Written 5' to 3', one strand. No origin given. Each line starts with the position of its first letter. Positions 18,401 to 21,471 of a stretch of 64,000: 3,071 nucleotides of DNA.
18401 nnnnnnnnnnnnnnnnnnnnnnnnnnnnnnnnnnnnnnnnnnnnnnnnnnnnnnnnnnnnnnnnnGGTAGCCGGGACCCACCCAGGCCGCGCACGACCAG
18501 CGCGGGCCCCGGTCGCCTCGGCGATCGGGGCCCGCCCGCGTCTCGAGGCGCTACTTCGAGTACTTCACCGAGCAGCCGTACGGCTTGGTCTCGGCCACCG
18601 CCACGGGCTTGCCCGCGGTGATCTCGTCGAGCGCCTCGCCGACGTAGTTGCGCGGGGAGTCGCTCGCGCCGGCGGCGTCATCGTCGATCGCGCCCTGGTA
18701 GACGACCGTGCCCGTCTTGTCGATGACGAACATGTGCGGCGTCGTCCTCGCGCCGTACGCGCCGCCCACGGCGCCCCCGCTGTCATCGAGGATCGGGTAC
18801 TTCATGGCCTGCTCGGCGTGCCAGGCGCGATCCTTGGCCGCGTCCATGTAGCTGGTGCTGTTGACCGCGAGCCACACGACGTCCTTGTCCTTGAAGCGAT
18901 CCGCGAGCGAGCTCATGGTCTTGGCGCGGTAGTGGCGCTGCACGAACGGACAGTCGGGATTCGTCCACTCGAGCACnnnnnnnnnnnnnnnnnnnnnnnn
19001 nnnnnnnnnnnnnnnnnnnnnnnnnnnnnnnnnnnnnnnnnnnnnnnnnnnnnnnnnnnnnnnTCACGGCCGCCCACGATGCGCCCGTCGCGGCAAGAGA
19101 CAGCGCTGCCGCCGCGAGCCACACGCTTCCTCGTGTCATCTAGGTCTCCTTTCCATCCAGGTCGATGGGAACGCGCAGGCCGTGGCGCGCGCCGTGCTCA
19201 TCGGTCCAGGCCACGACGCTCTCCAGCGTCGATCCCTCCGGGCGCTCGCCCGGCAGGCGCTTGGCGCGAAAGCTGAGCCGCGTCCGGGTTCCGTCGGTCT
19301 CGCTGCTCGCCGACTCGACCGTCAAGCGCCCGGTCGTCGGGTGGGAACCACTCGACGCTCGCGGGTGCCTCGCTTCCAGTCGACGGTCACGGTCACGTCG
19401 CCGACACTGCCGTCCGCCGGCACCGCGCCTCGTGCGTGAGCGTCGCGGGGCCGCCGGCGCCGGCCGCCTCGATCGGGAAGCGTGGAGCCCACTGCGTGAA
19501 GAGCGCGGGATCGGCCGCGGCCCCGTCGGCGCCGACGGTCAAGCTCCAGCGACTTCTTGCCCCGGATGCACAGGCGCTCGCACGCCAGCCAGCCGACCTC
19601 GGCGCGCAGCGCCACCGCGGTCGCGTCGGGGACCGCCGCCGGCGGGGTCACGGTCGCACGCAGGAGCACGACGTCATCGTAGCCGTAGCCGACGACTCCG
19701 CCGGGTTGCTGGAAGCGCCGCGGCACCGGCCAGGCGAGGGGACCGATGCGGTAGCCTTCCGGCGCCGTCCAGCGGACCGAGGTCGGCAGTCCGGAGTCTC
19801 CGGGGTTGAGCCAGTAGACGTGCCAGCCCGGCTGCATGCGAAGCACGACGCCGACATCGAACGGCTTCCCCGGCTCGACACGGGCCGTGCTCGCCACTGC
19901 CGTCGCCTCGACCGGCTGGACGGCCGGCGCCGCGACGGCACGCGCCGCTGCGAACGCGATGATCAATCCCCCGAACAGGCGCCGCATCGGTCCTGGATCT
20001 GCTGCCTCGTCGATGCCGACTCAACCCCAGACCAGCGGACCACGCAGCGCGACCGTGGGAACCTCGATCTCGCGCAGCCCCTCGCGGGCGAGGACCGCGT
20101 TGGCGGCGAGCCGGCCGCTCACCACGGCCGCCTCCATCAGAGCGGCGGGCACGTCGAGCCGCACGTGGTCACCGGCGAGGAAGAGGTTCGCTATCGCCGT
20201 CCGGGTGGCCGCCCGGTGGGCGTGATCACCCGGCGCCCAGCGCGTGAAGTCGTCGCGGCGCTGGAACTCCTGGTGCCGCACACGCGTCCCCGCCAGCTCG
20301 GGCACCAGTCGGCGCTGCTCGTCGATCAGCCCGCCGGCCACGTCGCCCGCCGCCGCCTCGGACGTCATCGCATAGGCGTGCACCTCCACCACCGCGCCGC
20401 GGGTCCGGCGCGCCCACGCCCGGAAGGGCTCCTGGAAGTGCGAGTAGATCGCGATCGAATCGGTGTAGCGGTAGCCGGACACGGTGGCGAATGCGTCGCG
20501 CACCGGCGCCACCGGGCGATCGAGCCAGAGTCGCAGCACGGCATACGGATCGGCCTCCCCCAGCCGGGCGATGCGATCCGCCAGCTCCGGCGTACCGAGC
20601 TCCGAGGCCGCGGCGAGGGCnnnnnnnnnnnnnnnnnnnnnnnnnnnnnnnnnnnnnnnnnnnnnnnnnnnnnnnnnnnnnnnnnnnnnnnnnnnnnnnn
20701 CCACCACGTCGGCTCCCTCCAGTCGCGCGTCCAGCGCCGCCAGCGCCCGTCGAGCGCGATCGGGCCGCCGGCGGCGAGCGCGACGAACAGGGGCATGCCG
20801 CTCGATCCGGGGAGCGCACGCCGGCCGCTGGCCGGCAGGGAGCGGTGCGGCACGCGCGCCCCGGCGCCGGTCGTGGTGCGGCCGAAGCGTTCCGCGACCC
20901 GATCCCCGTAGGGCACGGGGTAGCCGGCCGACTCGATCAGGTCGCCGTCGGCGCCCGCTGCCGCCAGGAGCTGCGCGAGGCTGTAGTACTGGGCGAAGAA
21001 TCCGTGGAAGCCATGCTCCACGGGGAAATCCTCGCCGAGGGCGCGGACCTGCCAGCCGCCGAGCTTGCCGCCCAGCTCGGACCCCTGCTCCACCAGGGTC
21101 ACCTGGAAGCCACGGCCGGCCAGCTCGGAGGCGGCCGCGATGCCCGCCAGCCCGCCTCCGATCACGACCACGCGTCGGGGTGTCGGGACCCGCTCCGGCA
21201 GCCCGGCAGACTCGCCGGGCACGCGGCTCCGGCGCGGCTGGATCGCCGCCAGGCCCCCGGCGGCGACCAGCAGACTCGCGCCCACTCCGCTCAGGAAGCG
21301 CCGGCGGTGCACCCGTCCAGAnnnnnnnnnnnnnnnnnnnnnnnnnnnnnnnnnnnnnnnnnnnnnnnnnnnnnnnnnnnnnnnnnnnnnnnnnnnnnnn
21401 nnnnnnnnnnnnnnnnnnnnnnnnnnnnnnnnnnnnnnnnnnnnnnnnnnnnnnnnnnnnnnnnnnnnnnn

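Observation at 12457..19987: Neighbourhood of disulfide-rich secreted repeat proteins flanked by periplasmic thiol-disulfide oxidoreductases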

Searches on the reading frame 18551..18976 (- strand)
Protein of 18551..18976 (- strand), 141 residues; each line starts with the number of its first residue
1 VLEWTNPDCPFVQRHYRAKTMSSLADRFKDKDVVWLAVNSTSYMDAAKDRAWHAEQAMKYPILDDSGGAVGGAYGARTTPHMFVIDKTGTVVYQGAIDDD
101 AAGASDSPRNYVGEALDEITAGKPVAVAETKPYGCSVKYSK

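Call 3: search_protein_families(library=pfam, proteins=[window:18551-18976:-], max_evalue=0.01)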
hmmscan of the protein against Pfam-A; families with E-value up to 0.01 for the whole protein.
window:18551-18976:- (141 aa): 4 families
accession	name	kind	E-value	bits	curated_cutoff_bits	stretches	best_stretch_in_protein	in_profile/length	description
PF00578.27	AhpC-TSA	-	3.5e-11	43.6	26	1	4-93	33-123/124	AhpC/TSA family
PF08534.16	Redoxin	-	7.6e-10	39.2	26.6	1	8-99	40-136/148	Redoxin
PF20029.6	DUF6436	-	0.00056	20.1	27.3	1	18-135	39-129/133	Domain of unknown function (DUF6436)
PF13098.12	Thioredoxin_2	-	0.0072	17.1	27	0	4-98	12-96/104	Thioredoxin-like domain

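Call 4: search_protein_families(library=ncbifam, proteins=[window:18551-18976:-], max_evalue=0.01)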
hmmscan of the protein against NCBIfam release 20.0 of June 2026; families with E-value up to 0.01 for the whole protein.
window:18551-18976:- (141 aa): 2 families
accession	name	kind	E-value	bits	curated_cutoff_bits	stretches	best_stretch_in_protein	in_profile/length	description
NF002854.0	PRK03147.1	subfamily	3.4e-05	23.8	170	1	20-93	83-154/176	thiol-disulfide oxidoreductase ResA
NF011941.0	PRK15412.1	equivalog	0.0093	15.5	359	0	44-99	107-163/185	thiol:disulfide interchange protein DsbE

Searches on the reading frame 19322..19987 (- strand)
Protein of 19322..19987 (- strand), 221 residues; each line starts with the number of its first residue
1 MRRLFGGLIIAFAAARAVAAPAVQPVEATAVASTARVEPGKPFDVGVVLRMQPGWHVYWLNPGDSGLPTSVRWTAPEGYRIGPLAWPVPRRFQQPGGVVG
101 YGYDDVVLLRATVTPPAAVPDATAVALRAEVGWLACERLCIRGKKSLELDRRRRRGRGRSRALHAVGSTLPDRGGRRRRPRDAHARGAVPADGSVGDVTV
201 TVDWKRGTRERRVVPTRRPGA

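Call 3: search_protein_families(library=pfam, proteins=[window:19322-19987:-], max_evalue=0.01)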
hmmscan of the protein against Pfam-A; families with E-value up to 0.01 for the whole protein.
window:19322-19987:- (221 aa): 1 family
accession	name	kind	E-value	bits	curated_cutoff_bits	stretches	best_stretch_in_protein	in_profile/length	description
PF11412.14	DsbD_N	-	3.5e-17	63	25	1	33-148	11-115/119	Thiol:disulfide interchange protein DsbD, N-terminal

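Call 4: search_protein_families(library=ncbifam, proteins=[window:19322-19987:-], max_evalue=0.01)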
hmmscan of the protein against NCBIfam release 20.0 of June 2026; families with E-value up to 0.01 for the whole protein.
window:19322-19987:- (221 aa): 0 families

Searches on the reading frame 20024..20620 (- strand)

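Call 67: search_protein_families(library=pfam, proteins=[window:20024-20620:-], max_evalue=0.01)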
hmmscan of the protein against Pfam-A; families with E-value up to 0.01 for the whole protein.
window:20024-20620:- (199 aa): 1 family
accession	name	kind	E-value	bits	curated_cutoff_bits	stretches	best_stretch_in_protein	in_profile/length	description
PF01593.30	Amino_oxidase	-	2.2e-09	37.5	19.8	1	8-177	268-443/443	Flavin containing amine oxidoreductase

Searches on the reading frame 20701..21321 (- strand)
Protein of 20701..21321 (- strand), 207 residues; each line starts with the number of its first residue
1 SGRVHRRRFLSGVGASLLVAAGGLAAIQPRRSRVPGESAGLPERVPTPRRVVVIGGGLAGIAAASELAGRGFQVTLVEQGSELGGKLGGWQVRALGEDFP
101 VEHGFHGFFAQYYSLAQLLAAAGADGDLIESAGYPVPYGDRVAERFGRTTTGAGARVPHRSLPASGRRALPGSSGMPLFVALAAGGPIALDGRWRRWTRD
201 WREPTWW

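Call 67: search_protein_families(library=pfam, proteins=[window:20701-21321:-], max_evalue=0.01)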
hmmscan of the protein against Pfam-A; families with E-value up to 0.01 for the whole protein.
window:20701-21321:- (207 aa): 14 families
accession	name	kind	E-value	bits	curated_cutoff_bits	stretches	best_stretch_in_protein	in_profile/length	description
PF13450.12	NAD_binding_8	-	3.3e-13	50.2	21.9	1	53-119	1-65/68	NAD(P)-binding Rossmann-like domain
PF01593.30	Amino_oxidase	-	9.1e-12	45.4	19.8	1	58-159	1-95/443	Flavin containing amine oxidoreductase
PF01266.30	DAO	-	1.1e-08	35.5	27.9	1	50-138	1-94/353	FAD dependent oxidoreductase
PF12831.13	FAD_oxidored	-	5.1e-08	33.1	27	1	51-94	2-45/416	FAD dependent oxidoreductase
PF00890.30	FAD_binding_2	-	2.9e-07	30.5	20.4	1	51-86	2-37/414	FAD binding domain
PF07992.20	Pyr_redox_2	-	6.1e-07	29.6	26.1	1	37-83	119-177/291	Pyridine nucleotide-disulphide oxidoreductase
PF00070.33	Pyr_redox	-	3e-06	28.1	22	1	50-84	1-35/82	Pyridine nucleotide-disulphide oxidoreductase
PF03486.20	HI0933_like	-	9.8e-06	25.6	50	1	50-87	2-39/244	HI0933-like protein Rossmann domain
PF01494.25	FAD_binding_3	-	6.2e-05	22.8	22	1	51-81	4-34/349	FAD binding domain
PF01134.28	GIDA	-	6.9e-05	22.5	22.1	1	51-79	2-30/391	Glucose inhibited division protein A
PF01262.27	AlaDh_PNT_C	-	0.00041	20.3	23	1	45-79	23-59/214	Alanine dehydrogenase/PNT, C-terminal domain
PF05834.18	Lycopene_cycl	-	0.00048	19.8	23.4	1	51-90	2-44/380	Lycopene cyclase protein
PF13738.12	Pyr_redox_3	-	0.00095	18.9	30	1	28-83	137-199/305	Pyridine nucleotide-disulphide oxidoreductase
PF01946.23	Thi4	-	0.0043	16.8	26.2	1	51-87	20-57/235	Thi4 family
